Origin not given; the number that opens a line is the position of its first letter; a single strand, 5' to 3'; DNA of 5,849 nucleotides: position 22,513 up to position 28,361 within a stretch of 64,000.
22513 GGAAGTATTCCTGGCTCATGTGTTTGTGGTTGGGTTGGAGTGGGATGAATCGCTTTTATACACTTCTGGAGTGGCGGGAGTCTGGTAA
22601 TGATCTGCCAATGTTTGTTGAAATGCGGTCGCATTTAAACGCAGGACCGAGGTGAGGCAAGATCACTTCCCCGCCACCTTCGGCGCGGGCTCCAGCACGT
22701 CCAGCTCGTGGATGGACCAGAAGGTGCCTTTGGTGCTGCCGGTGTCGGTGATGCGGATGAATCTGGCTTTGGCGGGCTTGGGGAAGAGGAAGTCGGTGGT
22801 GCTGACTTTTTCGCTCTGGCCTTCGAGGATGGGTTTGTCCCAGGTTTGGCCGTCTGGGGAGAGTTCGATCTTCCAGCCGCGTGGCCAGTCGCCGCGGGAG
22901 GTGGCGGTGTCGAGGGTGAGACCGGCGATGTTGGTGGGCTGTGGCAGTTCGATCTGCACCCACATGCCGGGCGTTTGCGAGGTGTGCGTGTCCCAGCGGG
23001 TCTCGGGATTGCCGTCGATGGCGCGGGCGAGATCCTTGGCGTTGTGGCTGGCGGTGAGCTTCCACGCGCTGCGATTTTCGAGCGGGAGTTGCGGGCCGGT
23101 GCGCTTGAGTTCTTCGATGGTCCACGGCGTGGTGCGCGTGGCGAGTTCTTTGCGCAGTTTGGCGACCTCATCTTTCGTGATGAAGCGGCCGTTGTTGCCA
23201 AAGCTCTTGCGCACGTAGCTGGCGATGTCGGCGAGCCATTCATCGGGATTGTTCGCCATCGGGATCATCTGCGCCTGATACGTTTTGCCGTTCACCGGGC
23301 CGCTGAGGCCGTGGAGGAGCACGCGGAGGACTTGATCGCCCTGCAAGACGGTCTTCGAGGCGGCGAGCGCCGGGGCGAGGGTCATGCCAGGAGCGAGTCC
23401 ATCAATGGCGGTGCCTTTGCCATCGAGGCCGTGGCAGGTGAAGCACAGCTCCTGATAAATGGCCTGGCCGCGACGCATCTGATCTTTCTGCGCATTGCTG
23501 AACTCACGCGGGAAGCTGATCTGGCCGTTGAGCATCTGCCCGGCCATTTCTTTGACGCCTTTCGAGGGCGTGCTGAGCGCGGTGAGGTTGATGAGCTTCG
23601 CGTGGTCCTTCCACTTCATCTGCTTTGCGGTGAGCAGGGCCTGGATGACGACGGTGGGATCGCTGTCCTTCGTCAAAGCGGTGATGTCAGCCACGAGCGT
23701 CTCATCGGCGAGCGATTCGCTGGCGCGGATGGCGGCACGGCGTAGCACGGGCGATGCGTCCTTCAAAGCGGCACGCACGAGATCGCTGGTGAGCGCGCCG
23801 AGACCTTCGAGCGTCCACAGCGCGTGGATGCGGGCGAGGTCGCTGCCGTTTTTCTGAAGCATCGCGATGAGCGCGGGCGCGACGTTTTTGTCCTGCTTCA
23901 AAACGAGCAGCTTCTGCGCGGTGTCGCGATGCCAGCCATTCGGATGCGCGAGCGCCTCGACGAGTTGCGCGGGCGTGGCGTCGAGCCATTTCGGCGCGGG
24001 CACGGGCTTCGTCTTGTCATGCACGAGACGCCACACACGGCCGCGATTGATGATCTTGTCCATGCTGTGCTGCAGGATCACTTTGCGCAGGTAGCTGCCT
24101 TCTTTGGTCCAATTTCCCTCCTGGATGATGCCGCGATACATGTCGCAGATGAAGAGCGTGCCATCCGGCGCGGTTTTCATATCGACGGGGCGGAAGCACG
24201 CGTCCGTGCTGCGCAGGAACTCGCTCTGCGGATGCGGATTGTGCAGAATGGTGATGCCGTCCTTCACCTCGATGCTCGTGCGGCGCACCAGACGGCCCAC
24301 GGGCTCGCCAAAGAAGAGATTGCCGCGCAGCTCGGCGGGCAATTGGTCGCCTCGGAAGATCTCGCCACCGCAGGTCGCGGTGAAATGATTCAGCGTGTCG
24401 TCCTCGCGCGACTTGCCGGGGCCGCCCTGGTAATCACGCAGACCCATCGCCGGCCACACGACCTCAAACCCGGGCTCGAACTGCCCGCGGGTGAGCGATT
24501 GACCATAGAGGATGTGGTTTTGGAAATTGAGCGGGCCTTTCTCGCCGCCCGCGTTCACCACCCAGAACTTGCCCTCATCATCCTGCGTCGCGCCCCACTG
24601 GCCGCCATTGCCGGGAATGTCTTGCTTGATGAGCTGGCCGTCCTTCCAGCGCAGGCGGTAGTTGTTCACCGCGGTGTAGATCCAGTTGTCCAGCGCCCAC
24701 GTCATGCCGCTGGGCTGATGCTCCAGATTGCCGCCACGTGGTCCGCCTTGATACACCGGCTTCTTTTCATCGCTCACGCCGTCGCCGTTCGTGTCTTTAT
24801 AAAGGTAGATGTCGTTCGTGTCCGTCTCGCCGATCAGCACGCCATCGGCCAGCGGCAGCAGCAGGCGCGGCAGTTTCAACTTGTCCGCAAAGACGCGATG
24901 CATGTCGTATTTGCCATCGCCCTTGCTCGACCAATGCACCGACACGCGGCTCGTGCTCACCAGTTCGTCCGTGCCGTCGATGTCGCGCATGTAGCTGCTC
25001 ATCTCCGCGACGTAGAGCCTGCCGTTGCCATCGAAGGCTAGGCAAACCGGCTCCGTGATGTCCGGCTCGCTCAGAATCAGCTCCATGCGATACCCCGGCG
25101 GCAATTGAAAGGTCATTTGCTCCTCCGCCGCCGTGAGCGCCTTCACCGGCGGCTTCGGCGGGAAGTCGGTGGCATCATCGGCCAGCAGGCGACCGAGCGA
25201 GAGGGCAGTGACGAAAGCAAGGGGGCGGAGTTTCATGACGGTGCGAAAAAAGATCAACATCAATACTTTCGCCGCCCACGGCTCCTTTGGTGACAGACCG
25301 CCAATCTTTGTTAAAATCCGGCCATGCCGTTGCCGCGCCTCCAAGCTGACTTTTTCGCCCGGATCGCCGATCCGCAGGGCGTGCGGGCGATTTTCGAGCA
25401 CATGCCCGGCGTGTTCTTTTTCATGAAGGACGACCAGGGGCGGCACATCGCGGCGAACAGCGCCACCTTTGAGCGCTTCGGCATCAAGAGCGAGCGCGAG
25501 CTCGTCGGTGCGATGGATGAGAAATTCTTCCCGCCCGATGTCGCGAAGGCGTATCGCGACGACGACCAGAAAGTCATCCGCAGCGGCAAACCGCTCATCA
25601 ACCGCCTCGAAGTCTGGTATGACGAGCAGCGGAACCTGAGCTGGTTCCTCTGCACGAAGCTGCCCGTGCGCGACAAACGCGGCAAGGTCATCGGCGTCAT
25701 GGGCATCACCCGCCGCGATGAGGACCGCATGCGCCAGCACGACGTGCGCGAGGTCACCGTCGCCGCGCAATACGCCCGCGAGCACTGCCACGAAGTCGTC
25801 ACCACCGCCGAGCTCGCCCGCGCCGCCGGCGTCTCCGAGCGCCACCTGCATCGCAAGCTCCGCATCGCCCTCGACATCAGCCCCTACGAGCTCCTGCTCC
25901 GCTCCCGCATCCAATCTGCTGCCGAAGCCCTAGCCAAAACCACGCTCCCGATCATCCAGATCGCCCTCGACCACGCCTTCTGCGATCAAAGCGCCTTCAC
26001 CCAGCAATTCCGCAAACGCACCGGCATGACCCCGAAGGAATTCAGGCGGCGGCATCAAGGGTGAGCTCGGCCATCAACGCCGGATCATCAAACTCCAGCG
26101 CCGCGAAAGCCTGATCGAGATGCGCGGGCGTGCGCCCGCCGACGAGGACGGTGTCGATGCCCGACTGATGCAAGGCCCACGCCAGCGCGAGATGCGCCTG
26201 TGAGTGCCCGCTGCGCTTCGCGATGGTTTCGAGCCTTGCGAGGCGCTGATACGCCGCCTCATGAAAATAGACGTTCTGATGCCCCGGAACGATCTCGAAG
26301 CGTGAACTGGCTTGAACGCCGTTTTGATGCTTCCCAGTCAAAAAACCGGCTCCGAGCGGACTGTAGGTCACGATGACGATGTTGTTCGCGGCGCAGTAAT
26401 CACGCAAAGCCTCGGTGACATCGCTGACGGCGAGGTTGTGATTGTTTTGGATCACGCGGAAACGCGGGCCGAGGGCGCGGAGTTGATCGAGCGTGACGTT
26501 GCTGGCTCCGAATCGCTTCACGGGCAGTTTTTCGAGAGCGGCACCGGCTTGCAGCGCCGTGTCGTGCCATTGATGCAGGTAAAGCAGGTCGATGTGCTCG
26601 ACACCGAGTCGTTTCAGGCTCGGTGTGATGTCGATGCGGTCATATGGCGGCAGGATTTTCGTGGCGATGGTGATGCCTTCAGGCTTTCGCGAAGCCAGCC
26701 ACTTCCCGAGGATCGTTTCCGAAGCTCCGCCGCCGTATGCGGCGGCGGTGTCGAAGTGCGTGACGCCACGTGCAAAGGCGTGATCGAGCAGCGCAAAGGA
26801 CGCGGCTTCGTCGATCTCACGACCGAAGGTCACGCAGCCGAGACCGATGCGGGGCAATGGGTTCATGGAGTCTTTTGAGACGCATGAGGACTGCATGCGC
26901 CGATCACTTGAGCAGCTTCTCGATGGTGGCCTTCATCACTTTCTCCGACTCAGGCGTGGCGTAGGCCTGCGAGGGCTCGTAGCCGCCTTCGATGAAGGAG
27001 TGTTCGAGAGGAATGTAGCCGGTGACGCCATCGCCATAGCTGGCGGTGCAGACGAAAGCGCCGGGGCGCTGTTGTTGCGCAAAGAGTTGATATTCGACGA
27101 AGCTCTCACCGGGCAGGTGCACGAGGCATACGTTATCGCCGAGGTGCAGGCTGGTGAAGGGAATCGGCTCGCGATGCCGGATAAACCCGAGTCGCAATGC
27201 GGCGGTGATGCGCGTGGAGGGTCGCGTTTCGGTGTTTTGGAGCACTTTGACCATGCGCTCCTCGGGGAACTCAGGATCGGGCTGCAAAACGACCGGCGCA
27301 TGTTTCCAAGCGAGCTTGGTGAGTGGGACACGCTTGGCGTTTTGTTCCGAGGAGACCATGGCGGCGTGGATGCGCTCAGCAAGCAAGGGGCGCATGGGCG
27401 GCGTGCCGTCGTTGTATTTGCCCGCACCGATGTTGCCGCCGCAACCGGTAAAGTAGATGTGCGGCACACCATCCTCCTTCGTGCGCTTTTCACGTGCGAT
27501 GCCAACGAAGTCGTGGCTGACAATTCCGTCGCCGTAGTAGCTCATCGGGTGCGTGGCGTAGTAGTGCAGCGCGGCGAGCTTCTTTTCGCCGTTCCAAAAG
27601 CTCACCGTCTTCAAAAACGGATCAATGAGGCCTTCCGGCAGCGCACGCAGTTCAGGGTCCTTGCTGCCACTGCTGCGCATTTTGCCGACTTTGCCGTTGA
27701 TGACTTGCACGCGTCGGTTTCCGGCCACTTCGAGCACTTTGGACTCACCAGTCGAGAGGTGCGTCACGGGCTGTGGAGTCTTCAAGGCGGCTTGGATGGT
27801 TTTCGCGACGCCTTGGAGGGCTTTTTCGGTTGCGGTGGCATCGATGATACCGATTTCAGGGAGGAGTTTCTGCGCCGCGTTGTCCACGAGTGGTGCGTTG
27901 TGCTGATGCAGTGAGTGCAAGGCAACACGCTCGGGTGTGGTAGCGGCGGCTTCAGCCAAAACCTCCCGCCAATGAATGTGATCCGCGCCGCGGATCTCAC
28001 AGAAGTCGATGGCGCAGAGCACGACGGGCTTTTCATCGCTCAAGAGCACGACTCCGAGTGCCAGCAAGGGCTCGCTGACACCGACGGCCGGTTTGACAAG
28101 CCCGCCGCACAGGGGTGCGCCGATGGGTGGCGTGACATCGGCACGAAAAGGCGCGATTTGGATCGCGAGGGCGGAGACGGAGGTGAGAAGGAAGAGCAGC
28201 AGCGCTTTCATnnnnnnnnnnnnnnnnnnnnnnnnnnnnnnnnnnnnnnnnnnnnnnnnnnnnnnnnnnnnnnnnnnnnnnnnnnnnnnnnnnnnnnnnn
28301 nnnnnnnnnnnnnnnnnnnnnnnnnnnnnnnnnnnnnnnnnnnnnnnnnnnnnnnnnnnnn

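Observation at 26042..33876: Putative non-Nan pathway for releasing and degrading a sialic-acid-like (ulosonic) sugar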

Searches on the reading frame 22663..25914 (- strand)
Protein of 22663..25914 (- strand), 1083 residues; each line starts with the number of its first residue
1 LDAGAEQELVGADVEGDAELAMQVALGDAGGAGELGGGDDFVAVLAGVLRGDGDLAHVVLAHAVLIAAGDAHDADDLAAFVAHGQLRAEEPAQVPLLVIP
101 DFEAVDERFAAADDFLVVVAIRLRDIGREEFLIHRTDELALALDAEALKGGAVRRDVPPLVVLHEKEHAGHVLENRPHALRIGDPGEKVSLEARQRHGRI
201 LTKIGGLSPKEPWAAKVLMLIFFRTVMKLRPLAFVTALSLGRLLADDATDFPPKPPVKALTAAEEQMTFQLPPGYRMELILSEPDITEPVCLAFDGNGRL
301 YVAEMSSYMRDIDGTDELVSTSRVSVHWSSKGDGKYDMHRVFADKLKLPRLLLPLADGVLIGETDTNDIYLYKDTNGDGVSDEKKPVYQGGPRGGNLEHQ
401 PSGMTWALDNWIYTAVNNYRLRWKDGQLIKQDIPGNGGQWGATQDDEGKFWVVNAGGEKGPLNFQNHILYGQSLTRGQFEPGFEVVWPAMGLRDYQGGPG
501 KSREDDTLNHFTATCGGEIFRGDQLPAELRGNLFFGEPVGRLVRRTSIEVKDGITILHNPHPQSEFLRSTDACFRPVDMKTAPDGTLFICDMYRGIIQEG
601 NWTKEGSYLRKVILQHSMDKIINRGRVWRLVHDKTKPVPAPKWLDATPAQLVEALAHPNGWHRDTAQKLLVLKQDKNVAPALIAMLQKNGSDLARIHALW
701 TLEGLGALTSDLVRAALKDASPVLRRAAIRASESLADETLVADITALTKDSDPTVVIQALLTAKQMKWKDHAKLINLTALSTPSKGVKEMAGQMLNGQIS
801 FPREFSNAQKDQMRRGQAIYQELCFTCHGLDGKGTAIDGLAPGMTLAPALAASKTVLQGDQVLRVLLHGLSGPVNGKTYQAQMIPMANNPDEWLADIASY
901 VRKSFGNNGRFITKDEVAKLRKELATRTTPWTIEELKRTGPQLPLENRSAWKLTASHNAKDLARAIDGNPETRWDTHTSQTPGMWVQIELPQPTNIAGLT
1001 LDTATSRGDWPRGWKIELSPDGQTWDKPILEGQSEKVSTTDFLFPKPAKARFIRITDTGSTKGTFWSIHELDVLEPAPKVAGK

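Call 3: search_protein_families(library=pfam, proteins=[window:22663-25914:-], max_evalue=0.01)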
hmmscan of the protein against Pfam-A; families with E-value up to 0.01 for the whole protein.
window:22663-25914:- (1083 aa): 7 families
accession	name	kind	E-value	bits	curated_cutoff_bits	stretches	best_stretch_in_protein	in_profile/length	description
PF23500.1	DUF7133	-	5.2e-87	293.1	27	1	264-633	4-384/385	Domain of unknown function (DUF7133)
PF00754.31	F5_F8_type_C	-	1.7e-19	70.6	28.2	1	958-1071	7-127/127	F5/8 type C domain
PF22633.2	F5_F8_type_C_2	-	1.9e-11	44.9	27.8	1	964-1055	1-91/91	NedA-like, galactose-binding domain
PF13646.12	HEAT_2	-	7.2e-11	42.7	27.7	1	712-795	4-87/88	HEAT repeats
PF00034.26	Cytochrom_C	-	1.3e-06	30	21.3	1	815-903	3-88/90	Cytochrome c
PF13442.11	Cytochrome_CBB3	-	3.9e-06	27.6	27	1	812-870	2-45/68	Cytochrome C oxidase, cbb3-type, subunit III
PF02167.20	Cytochrom_C1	-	0.00089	19.4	22.8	1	804-831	6-33/219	Cytochrome C1 family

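Call 4: search_protein_families(library=ncbifam, proteins=[window:22663-25914:-], max_evalue=0.01)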
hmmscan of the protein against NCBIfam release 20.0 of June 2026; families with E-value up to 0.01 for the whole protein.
window:22663-25914:- (1083 aa): 4 families
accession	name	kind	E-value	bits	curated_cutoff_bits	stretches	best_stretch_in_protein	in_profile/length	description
TIGR02604.1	Piru_Ver_Nterm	subfamily_domain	7.9e-45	153.8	122.2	2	274-442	1-169/367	PVC-type heme-binding CxxCH protein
TIGR00782.1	ccoP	equivalog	1.3e-05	24.7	179.95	2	808-839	198-229/285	cytochrome-c oxidase, cbb3-type subunit III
NF050122.1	bc1_QcrC_actin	exception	0.00027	20.3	200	1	807-841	35-66/253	cytochrome bc1 complex diheme cytochrome c subunit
TIGR02270.1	TIGR02270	subfamily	0.0018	17.4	206.8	1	662-770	103-209/410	TIGR02270 family protein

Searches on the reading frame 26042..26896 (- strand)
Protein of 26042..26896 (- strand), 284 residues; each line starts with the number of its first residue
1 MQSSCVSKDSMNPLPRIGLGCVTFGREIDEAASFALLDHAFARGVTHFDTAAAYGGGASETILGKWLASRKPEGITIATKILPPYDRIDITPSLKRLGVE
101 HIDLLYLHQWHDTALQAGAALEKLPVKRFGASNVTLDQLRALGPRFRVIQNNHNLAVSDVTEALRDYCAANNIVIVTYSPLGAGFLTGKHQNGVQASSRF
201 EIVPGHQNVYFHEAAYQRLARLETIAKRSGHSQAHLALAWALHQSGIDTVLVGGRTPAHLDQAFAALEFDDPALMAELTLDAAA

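Call 3: search_protein_families(library=pfam, proteins=[window:26042-26896:-], max_evalue=0.01)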
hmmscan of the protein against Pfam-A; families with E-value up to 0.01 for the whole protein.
window:26042-26896:- (284 aa): 1 family
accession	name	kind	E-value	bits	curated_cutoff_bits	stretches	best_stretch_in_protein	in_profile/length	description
PF00248.27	Aldo_ket_red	-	3.9e-48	164.4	24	1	16-269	1-276/291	Aldo/keto reductase family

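Call 4: search_protein_families(library=ncbifam, proteins=[window:26042-26896:-], max_evalue=0.01)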
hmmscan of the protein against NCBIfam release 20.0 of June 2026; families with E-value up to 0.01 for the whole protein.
window:26042-26896:- (284 aa): 7 families
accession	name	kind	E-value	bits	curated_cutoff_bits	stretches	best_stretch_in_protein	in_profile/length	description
NF049922.1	MethglyxlRedYdjG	equivalog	3.7e-19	68.9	550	2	89-269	117-307/326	NADH-dependent methylglyoxal reductase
NF007388.0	PRK09912.1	subfamily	1.4e-18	66.9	448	1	92-268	122-316/346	L-glyceraldehyde 3-phosphate reductase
NF007912.0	PRK10625.1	equivalog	1.7e-17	63.8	415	2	144-266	199-321/346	NADP(H)-dependent aldo-keto reductase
TIGR01293.1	Kv_beta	subfamily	3.9e-15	55.7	365.4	2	173-269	202-303/319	voltage-dependent potassium channel subunit beta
NF007695.0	PRK10376.1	subfamily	6.1e-14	51.8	280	1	20-185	29-218/290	oxidoreductase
NF011432.0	PRK14863.1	equivalog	0.0018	17.9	244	0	30-121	31-123/292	bifunctional regulator KidO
NF008377.0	PRK11172.1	equivalog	0.0098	15.1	327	0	14-111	3-99/267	2,5-didehydrogluconate reductase DkgB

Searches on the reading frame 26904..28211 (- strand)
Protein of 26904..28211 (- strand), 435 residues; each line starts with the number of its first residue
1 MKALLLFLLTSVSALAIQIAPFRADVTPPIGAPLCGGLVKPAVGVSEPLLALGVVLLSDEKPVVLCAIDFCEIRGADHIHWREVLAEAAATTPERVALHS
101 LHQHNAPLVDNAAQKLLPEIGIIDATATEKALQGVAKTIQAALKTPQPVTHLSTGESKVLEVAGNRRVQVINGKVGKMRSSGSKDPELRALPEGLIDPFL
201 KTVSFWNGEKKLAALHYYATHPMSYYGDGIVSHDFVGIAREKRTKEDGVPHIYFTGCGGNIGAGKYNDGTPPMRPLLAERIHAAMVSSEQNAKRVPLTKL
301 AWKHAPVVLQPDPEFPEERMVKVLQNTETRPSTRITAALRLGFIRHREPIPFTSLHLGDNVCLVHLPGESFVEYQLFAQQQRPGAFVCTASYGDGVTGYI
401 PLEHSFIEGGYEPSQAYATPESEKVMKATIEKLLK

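Call 3: search_protein_families(library=pfam, proteins=[window:26904-28211:-], max_evalue=0.01)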
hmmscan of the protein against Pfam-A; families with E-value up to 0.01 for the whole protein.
window:26904-28211:- (435 aa): 1 family
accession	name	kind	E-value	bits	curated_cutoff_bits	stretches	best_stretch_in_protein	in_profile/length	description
PF04734.18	Ceramidase_alk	-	1.1e-05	24.8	32.1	1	62-240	51-223/509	Neutral/alkaline non-lysosomal ceramidase, N-terminal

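Call 4: search_protein_families(library=ncbifam, proteins=[window:26904-28211:-], max_evalue=0.01)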
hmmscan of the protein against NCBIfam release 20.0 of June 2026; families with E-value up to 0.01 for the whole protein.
window:26904-28211:- (435 aa): 0 families

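Call 9: search_solved_structures(query=window:26904-28211:-, max_evalue=10, show_alignments=2)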
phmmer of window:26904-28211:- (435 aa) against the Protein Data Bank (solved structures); distinct sequences matched with E-value up to 10: 1.
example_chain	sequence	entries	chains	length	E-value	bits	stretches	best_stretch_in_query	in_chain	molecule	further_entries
5cx7_A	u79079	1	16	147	0.66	12.2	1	88-131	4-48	ATP:cob(I)alamin adenosyltransferase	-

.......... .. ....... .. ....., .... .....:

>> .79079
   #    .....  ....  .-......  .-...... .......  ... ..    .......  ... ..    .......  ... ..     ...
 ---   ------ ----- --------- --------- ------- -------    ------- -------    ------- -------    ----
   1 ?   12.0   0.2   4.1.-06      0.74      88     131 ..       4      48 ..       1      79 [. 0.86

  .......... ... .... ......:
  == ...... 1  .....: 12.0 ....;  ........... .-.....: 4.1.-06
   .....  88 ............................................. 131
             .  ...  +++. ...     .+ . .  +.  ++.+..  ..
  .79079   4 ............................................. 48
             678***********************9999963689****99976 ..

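Call 17: find_homologous_proteins(query=window:26904-28211:-, max_evalue=0.00001)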
Query window:26904-28211:- (435 aa): 3073 proteins with E <= 0.00001 among 8000 candidates; the best 120 are listed.
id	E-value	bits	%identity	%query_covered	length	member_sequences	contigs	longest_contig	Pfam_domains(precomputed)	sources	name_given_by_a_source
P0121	3.1e-287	970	98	100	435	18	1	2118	PF04734.19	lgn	-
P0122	1.2e-277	939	94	100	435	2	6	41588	PF04734.19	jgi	jgi:hypothetical protein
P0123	3.3e-268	908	91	100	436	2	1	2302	PF04734.19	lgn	-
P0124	6.0e-267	904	90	100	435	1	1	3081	PF04734.19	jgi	-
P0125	1.1e-266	903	90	100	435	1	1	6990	PF04734.19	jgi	-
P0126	1.4e-266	902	90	100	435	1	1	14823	PF04734.19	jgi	-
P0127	5.6e-266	900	90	100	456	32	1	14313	PF04734.19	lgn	-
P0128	9.0e-265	896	89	100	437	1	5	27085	PF04734.19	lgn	-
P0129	5.0e-263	891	89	100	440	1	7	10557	-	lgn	-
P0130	5.1e-263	891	89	100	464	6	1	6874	-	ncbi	-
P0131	6.5e-262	887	89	99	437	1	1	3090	PF04734.19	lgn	-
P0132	4.5e-260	881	88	100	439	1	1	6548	PF04734.19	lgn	-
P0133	1.3e-259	879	87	100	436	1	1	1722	PF04734.19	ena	-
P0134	1.8e-259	879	88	100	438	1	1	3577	PF04734.19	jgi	jgi:hypothetical protein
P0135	3.7e-259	878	88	97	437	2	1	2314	PF04734.19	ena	-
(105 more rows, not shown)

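Call 46: predict_structure(alignment_id=A2)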
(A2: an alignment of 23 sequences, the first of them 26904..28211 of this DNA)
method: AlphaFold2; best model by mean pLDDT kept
length: 435 residues; sequences in the alignment: 23
mean_pLDDT: 77.6   pTM: 0.84
mean pLDDT of the five models: 77.6, 76.7, 75.2, 71.0, 69.6
residues with pLDDT >= 90: 147; 70-90: 157; 50-70: 87; < 50: 44
segments of 3 or more residues with pLDDT < 50: 7-13, 105-107, 164-185, 260-264
pLDDT, mean of each block of 10 residues (from residue 1): 48 72 88 66 65 95 90 72 96 90 59 76 77 96 97 88 48 38 45 63 95 89 58 78 93 76 53 78 91 88 90 86 88 80 79 92 85 84 90 67 62 67 89 93
secondary structure, 60 per line:
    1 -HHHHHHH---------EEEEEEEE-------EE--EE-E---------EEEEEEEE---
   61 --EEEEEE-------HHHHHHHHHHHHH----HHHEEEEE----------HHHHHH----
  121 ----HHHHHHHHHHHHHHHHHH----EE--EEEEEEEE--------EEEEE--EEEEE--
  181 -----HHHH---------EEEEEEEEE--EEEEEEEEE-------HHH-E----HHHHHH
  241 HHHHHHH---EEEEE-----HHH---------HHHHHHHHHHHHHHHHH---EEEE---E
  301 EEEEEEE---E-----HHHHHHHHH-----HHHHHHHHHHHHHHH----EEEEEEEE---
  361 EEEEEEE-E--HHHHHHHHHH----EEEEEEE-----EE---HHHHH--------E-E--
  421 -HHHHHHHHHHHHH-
elements in order: H2-8 E18-25 E50-57 E63-68 H76-88 E96-100 H111-116 H125-142 E151-158 E167-171 E174-178 H186-189 E199-207 E210-218 H235-247 E251-255 H273-289 E293-296 E300-307 H317-325 H331-345 E350-357 E361-367 H372-381 E386-392 H403-407 H422-434

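Call 49: fold_search(model_id=the predicted structure, library=pdb)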
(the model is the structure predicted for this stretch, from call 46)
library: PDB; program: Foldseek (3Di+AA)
matches with E <= 10: 819; with E <= 0.001: 4
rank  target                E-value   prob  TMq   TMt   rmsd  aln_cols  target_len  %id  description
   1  2zws                  2.1e-21  1.00  0.67  0.48   7.3       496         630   14  Crystal Structure Analysis of neutral ceramidase from Pseudomonas aeruginosa (released 2009-03-03)
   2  2zxc_A                2.0e-20  1.00  0.66  0.46   6.9       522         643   14  Ceramidase complexed with C2 (released 2009-02-03)
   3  4wgk_B                1.3e-19  1.00  0.67  0.45   8.0       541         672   14  Crystal structure of human neutral ceramidase with Zn-bound phosphate (released 2015-07-08)
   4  4wgk_A                8.3e-19  1.00  0.68  0.46   8.2       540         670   14  Crystal structure of human neutral ceramidase with Zn-bound phosphate (released 2015-07-08)
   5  6q9z_A                2.5e-03  0.15  0.12  0.09  20.6       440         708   10  Crystal structure of the pathological G167R variant of calcium-free human gelsolin, (released 2019-11-27)
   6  9jus_v                3.4e-03  0.09  0.11  0.07  35.7       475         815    7  Structure of villin bound to an actin trimer (released 2025-10-08)
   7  1jro_B                4.3e-03  0.54  0.14  0.09  21.8       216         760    9  Crystal Structure of Xanthine Dehydrogenase from Rhodobacter capsulatus (released 2002-01-11)
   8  8igg_A                4.5e-03  0.23  0.14  0.12  21.5       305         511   11  C2 reconstruction of the concave tetramer in the cube-like assembly of 201Phi2-1 gp105 (released 2023-05-03)
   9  8emt_B                5.4e-03  0.13  0.13  0.05  22.3       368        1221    9  Cryo-EM analysis of the human aldehyde oxidase from liver (released 2023-05-10)
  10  6jeg_A                7.7e-03  0.11  0.13  0.09  20.4       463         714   10  Crystal structure of calcium free human gelsolin amyloid mutant G167R (released 2019-06-12)
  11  3n2q                  1.2e-02  0.13  0.11  0.15  16.8       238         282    9  Crystal structure of Sex pheromone staph-cAM373 precursor (released 2010-06-02)
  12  7esy_B                1.4e-02  0.08  0.13  0.09  26.6       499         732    9  Crystal structure of the complex formed by Wolbachia cytoplasmic incompatibility factors CidA and CidBND1-ND2 from wPi (released 2021-11-10)
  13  7fiv_B                1.5e-02  0.08  0.13  0.09  26.3       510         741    8  Crystal structure of the complex formed by Wolbachia cytoplasmic incompatibility factors CidA and CidBND1-ND2 from wPi (released 2022-04-06)
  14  7p84_A                1.7e-02  0.05  0.10  0.10  22.6       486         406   10  Crystal structure of L147A/I351A variant of S-adenosylmethionine synthetase from Methanocaldococcus jannaschii in comp (released 2021-11-17)
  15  9jvt_v                1.8e-02  0.08  0.11  0.11  20.8       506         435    9  Structure of the C-terminal 4 domains (V4-V6-HP) villin bound to an actin (released 2025-10-15)
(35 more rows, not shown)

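Call 51: search_solved_structures(query=A2, max_evalue=10, show_alignments=2)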
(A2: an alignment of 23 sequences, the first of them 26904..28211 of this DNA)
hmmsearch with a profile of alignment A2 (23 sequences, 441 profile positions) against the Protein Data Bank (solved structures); distinct sequences matched with E-value up to 10: 0.
